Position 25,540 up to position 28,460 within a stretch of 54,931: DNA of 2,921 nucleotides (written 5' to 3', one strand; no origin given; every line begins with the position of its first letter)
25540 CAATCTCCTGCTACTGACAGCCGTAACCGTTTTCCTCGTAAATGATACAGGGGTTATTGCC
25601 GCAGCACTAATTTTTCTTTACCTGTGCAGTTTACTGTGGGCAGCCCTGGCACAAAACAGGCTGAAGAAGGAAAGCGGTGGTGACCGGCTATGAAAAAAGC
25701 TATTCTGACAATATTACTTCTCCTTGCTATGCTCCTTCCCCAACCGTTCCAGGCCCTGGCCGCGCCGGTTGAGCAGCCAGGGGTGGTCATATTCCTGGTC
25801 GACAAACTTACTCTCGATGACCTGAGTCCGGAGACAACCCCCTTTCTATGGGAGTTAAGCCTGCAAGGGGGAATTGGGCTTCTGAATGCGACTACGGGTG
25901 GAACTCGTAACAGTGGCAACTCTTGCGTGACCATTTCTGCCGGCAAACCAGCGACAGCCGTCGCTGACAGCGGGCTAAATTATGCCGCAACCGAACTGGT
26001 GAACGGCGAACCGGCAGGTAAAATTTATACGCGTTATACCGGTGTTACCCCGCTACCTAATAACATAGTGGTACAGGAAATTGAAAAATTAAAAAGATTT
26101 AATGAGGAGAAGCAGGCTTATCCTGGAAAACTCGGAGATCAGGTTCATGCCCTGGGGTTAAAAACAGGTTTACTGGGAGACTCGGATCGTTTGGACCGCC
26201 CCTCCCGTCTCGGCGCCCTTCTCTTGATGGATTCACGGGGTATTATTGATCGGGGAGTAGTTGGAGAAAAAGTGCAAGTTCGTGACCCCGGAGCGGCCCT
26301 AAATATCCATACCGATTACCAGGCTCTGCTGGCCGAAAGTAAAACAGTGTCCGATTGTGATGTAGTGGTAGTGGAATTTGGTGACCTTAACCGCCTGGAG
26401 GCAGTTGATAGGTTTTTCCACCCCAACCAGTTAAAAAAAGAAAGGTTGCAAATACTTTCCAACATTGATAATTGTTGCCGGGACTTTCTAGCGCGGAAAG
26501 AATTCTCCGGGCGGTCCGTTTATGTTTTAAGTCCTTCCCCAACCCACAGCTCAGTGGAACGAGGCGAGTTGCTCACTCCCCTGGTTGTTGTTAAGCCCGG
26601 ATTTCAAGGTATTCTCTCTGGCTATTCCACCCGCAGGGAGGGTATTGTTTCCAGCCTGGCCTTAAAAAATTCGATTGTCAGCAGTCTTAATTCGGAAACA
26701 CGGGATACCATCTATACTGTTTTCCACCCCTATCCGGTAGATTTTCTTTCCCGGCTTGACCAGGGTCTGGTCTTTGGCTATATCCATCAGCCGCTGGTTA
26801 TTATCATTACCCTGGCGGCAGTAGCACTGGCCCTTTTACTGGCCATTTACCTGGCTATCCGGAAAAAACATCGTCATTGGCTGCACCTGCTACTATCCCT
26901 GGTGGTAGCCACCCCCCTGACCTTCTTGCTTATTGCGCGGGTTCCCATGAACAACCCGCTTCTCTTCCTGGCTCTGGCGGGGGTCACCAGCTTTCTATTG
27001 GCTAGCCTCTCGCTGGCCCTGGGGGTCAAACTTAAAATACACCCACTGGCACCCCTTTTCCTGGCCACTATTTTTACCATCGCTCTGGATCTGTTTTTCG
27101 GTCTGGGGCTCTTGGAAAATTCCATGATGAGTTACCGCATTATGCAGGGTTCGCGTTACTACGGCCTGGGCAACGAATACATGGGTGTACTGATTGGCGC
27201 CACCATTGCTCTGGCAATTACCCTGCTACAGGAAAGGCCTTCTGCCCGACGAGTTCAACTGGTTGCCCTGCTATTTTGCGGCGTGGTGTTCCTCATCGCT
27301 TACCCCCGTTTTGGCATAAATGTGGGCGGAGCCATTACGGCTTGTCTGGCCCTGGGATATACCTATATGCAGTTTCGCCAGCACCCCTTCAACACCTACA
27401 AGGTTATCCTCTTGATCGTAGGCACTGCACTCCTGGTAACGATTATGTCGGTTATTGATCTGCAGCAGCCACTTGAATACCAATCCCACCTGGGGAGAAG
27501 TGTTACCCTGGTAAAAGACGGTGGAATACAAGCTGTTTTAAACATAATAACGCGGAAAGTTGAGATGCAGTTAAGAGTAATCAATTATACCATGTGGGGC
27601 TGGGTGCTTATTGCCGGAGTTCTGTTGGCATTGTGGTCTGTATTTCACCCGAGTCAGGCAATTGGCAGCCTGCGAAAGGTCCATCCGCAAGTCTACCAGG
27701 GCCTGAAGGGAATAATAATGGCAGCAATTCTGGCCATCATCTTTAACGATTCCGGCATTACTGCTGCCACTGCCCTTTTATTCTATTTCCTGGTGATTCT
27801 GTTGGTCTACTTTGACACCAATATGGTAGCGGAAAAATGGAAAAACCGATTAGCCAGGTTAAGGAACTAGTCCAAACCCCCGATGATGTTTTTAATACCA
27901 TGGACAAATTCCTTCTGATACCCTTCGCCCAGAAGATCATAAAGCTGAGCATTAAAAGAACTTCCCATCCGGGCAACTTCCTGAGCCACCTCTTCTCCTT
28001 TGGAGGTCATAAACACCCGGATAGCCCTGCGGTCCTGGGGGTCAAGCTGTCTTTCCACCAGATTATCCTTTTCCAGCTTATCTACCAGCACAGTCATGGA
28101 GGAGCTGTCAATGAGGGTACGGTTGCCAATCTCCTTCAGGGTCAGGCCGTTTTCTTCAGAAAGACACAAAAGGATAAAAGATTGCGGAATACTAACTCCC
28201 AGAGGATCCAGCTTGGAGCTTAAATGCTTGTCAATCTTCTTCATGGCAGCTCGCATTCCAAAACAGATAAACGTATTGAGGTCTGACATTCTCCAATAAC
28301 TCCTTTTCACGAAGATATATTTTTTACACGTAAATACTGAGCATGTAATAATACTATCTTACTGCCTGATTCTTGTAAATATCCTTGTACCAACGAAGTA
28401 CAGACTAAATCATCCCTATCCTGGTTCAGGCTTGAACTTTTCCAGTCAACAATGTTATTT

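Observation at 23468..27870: Tandem, translationally coupled pair of ~730-aa paralogous envelope proteins with an inverted LtaS/EptA-like layout and no recognisable family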

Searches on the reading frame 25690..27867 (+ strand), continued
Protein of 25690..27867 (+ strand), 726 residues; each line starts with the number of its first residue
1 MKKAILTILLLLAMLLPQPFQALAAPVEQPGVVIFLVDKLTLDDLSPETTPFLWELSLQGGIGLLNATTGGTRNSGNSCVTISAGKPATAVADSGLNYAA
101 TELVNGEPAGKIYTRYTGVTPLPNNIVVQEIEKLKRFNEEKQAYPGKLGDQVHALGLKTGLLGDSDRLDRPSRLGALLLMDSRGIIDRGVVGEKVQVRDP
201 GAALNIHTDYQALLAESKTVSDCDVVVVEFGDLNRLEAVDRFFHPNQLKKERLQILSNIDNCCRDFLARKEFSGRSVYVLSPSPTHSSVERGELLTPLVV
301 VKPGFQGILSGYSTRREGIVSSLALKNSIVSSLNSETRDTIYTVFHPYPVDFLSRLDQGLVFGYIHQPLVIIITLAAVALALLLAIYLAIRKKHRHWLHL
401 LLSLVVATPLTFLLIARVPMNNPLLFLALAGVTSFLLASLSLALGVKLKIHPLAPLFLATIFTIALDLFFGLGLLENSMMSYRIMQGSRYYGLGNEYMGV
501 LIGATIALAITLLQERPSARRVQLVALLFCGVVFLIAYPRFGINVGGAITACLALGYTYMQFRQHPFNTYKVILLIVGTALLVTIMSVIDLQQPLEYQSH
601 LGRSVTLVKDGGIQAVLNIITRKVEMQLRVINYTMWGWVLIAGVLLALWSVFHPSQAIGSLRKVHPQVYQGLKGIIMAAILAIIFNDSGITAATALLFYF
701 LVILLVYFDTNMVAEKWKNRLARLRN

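Call 54: search_protein_families(library=ncbifam, proteins=[L006:7252-8247:-, L006:8364-10001:+, L006:12298-13122:+, L002:227-1200:+], max_evalue=0.00001)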
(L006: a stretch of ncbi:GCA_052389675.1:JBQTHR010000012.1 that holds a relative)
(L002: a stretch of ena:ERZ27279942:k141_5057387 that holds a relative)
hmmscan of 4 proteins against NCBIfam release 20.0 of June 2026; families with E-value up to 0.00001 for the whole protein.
L006:7252-8247:- (331 aa): 22 families
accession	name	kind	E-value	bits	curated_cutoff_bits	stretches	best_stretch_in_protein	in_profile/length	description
TIGR03088.1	stp2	hypoth_equivalog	3.8e-24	85.4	409.05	1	145-320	180-372/374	TIGR03088 family PEP-CTERM/XrtA system glycosyltransferase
NF041876.1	EPS_EpsE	equivalog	9.3e-22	77.8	400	1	154-302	209-375/389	exopolysaccharide biosynthesis GT4 family glycosyltransferase EpsE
TIGR03449.1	mycothiol_MshA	equivalog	1.1e-20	74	462.5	1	102-322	163-404/406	D-inositol-3-phosphate glycosyltransferase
TIGR03999.1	thiol_BshA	equivalog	1.4e-19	70.3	273.7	1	185-320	229-372/375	N-acetyl-alpha-D-glucosaminyl L-malate synthase BshA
NF053787.1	GlcN_PG_synth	equivalog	3e-18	65.8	480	1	105-304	144-342/361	N-acetylglucosaminyl phosphatidylglycerol synthase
NF047684.1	TeichurnBiosyTuaC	equivalog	7.7e-17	61.3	550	1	43-295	106-361/391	teichuronic acid biosynthesis protein TuaC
NF038298.1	EPS_HpsO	equivalog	2.3e-12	46.4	575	1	235-303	299-367/388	hormogonium polysaccharide biosynthesis glycosyltransferase HpsO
TIGR04047.1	MSMEG_0565_glyc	hypoth_equivalog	7e-12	45.1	259.85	1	212-298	262-350/373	MSMEG_0565 family glycosyltransferase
TIGR02149.1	glgA_Coryne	subfamily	4.2e-11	42.6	302.4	1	141-319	186-388/391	glycogen synthase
NF038295.1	EPS_HpsP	equivalog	1.6e-09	37.3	550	1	118-300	168-364/388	hormogonium polysaccharide biosynthesis glycosyltransferase HpsP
NF038229.1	Glyco4_Geo_Pelo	equivalog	2.2e-09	36.8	400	1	41-321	51-336/338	GPMC system family 4 glycosyltransferase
NF038011.1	PelF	equivalog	1.7e-08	34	100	1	126-290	279-459/489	GT4 family glycosyltransferase PelF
NF007640.0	PRK10307.1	subfamily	1.7e-08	33.8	276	1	97-301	157-385/411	WcaI family glycosyltransferase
NF050056.1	ProtGlycPglH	equivalog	1e-07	31.4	600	1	161-303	181-334/354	GalNAc-alpha-(1->4)-GalNAc-alpha-(1->3)-diNAcBac-PP-undecaprenol alpha-1,4-N-acetyl-D-galactosaminyltransferase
NF010699.0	PRK14099.1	equivalog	1.6e-07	30.2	762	0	42-79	130-167/485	glycogen synthase GlgA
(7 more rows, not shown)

L006:8364-10001:+ (545 aa): 1 family
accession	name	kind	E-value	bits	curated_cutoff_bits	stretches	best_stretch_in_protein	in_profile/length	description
TIGR01695.1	murJ_mviN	equivalog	2.6e-46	158.4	235.55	1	16-533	3-505/506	murein biosynthesis integral membrane protein MurJ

L006:12298-13122:+ (274 aa): 0 families

L002:227-1200:+ (324 aa): 7 families
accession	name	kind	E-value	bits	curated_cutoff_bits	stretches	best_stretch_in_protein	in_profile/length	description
TIGR04182.1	glyco_TIGR04182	equivalog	1.4e-23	83.7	325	1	14-208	2-198/293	S-layer glycoprotein N-glycosyltransferase AglJ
NF010496.0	PRK13915.1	equivalog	2.3e-17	63.1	262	1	14-115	33-145/307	glucosyl-3-phosphoglycerate synthase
NF058614.1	PPMAGASynPpgS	equivalog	5.1e-15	55.5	370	1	16-128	4-117/226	polyprenyl-phospho-N-acetylgalactosaminyl synthase PpgS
TIGR03965.1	mycofact_glyco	equivalog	3.9e-08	32.6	280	1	14-116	76-183/467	mycofactocin biosynthesis glycosyltransferase MftF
NF041391.1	DPhHxTase_Halo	equivalog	4.4e-08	32.4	375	1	38-213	22-196/213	dolichyl-phosphate hexose transferase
NF041875.1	EPS_EpsD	equivalog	4.9e-06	26.2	370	1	42-124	32-116/325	exopolysaccharide biosynthesis glycosyltransferase EpsD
TIGR04283.1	glyco_like_mftF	equivalog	5.5e-06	26.1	182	1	18-110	5-95/221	TIGR04283 family arsenosugar biosynthesis glycosyltransferase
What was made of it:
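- The GT2s best match PpgS, AglJ and Dpm1-type polyprenyl-phosphate sugar synthases (call 54). The GT4 is of a generic subtype (call 54).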

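Call 82: search_protein_families(library=padloc, proteins=[window:25690-27867:+], max_evalue=0.01)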
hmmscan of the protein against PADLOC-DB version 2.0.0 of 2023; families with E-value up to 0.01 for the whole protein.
window:25690-27867:+ (726 aa): 0 families

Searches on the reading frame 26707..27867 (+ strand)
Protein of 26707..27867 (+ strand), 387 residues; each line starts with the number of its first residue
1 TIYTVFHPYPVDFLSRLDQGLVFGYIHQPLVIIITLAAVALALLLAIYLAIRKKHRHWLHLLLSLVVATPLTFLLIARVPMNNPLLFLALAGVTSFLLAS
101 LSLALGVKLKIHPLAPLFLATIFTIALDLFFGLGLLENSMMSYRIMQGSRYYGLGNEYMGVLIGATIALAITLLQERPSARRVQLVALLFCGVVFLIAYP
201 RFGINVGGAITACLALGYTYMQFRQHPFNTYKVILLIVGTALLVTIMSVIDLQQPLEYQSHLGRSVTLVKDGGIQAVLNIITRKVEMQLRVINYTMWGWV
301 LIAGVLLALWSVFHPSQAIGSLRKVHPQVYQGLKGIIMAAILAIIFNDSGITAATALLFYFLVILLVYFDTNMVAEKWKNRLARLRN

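Call 46: predict_structure(alignment_id=A2)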
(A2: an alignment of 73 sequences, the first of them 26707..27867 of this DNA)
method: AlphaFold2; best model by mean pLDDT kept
length: 387 residues; sequences in the alignment: 73
mean_pLDDT: 92.6   pTM: 0.92
mean pLDDT of the five models: 92.6, 92.2, 91.8, 91.5, 91.2
residues with pLDDT >= 90: 319; 70-90: 51; 50-70: 13; < 50: 4
segments of 3 or more residues with pLDDT < 50: 1-3
pLDDT, mean of each block of 10 residues (from residue 1): 68 89 92 95 96 91 98 96 96 98 97 98 98 93 64 86 98 94 98 96 92 98 94 97 96 89 91 95 92 91 97 94 95 98 94 96 95 75 90
secondary structure, 60 per line:
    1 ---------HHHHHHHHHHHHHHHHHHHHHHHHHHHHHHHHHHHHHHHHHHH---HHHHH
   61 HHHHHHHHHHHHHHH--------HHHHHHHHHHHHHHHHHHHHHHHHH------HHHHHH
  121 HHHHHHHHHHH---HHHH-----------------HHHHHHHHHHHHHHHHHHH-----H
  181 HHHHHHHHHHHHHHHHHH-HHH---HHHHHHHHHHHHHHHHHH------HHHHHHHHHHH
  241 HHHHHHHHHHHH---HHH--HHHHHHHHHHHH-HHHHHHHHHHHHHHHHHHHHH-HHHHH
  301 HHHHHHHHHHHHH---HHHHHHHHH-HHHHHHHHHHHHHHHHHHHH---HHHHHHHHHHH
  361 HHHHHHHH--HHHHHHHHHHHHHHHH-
elements in order: H10-52 H56-75 H84-108 H115-131 H135-138 H156-174 H180-198 H206-223 H230-252 H261-272 H274-294 H296-313 H317-325 H327-346 H350-368 H371-386
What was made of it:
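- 26740..27867 (+): ORF B membrane domain. It contains motifs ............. (27148-27186), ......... (27304-27330) and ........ (27745-27768). AF2 model of aa 340-726 has pLDDT 92.6 and pTM 0.92 (call 46).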

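Call 48: fold_search(model_id=the predicted structure, library=pdb)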
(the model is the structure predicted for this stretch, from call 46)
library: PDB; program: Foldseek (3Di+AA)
matches with E <= 10: 293; with E <= 0.001: 0
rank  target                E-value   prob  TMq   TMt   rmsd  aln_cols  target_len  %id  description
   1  7tpg_B                4.0e-01  0.80  0.34  0.33  13.3       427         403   14  Single-Particle Cryo-EM Structure of the WaaL O-antigen ligase in its ligand bound state (released 2022-04-06)
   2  8b6l_I                4.3e-01  0.35  0.25  0.17  21.1       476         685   13  Subtomogram average of the human Sec61-TRAP-OSTA-translocon (released 2022-12-07)
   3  8age_A                4.7e-01  0.51  0.25  0.18  14.2       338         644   12  Structure of yeast oligosaccharylransferase complex with acceptor peptide bound (released 2022-12-07)
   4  2npg                  4.9e-01  0.16  0.18  0.19  15.0       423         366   16  An unusual twin-His arrangement in the pore of ammonia channels is essential for substrate conductance (released 2006-11-14)
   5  6yo8_C                5.7e-01  0.66  0.22  0.33  13.9       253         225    9  Binary complex of 14-3-3 zeta with Glucocorticoid Receptor (GR) pT524 peptide (released 2021-03-24)
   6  7rdr_A                5.7e-01  0.25  0.21  0.19  24.3       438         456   10  Circular tandem repeat protein with novel repeat topology and enhanced subunit contact surfaces (released 2021-09-01)
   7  6c26_A                6.2e-01  0.38  0.24  0.16  17.1       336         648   14  The Cryo-EM structure of a eukaryotic oligosaccharyl transferase complex (released 2018-01-31)
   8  9hvq_Q                6.5e-01  0.13  0.14  0.07  26.6       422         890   14  Structure of the transcribing Pol II-DSIF-PAF-SPT6-RECQL5 complex (released 2025-07-16)
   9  9jr0_A                6.8e-01  0.14  0.15  0.10  20.4       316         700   13  GABA-DGABAB-Gi-complex (released 2025-10-22)
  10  6lh0                  7.0e-01  0.30  0.21  0.25  20.8       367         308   10  Crystal structure of a cysteine-pair mutant (P10C-S291C) of a bacterial bile acid transporter in an inward-facing apo-st (released 2020-12-09)
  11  6lgz                  7.6e-01  0.28  0.20  0.24  21.4       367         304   11  Crystal structure of a cysteine-pair mutant (P10C-S291C) of a bacterial bile acid transporter in an inward-facing state  (released 2020-12-09)
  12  5h7c_C                7.6e-01  0.15  0.15  0.15  20.5       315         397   11  Crystal structure of a repeat protein with two Protein A-DHR14 repeat modules (released 2017-06-28)
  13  8vlx_B                7.9e-01  0.18  0.15  0.19  17.3       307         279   13  HTT in complex with HAP40 and a small molecule. (released 2024-03-06)
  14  9il4_A                8.6e-01  0.13  0.18  0.19  20.4       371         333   11  Structure and iron-transporting mechanism of BOCT1 (released 2025-07-02)
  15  2npj                  1.0e+00  0.12  0.18  0.19  15.2       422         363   14  An unusual twin-His arrangement in the pore of ammonia channels is essential for substrate conductance (released 2006-11-14)
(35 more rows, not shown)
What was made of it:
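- On O-antigen ligase / Wzy_C (PF04932): Foldseek's best hit was WaaL 7tpg_B, but at E 0.4 and TM-score 0.34 (call 48).
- On GT-C glycosyltransferases: STT3 chains rank 2nd, 3rd and 7th, but at E about 0.5 and TM-score 0.25 (call 48).
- The top-ranked, non-significant structural neighbours of the TM domain are WaaL and STT3, which are lipid-linked-glycan enzymes (call 48).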

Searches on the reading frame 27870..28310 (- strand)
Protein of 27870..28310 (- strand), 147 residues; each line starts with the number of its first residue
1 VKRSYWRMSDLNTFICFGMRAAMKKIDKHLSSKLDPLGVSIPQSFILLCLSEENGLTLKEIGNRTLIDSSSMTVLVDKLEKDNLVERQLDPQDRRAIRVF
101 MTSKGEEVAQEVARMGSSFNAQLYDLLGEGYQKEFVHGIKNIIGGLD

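Call 71: search_protein_families(library=pfam, proteins=[window:27870-28310:-], max_evalue=0.001)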
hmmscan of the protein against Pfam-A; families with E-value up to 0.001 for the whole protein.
window:27870-28310:- (147 aa): 6 families
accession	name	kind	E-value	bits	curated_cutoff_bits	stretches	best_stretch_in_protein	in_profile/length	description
PF01047.28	MarR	-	1e-15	57.8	24.6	1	40-96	2-58/59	MarR family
PF12802.13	MarR_2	-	5.8e-13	49.2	27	1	38-96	2-61/61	MarR family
PF22381.2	Staph_reg_Sar_Rot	-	1.4e-08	35.2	27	1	34-111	7-84/85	Transcriptional regulator SarA/Rot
PF13463.12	HTH_27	-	6.2e-07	30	22.2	1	42-105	4-68/68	Winged helix DNA-binding domain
PF13412.12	HTH_24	-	0.00025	21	21.9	1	46-86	8-48/48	Winged helix-turn-helix DNA-binding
PF13601.12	HTH_34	-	0.00057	20.4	27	0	46-112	5-72/80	Winged helix DNA-binding domain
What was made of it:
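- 27867..28310 (-): MarR-family regulator, convergent, with its stop codon overlapping the ORF B stop. It is not a conserved neighbour. Pfam MarR E 1e-15 (call 71).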
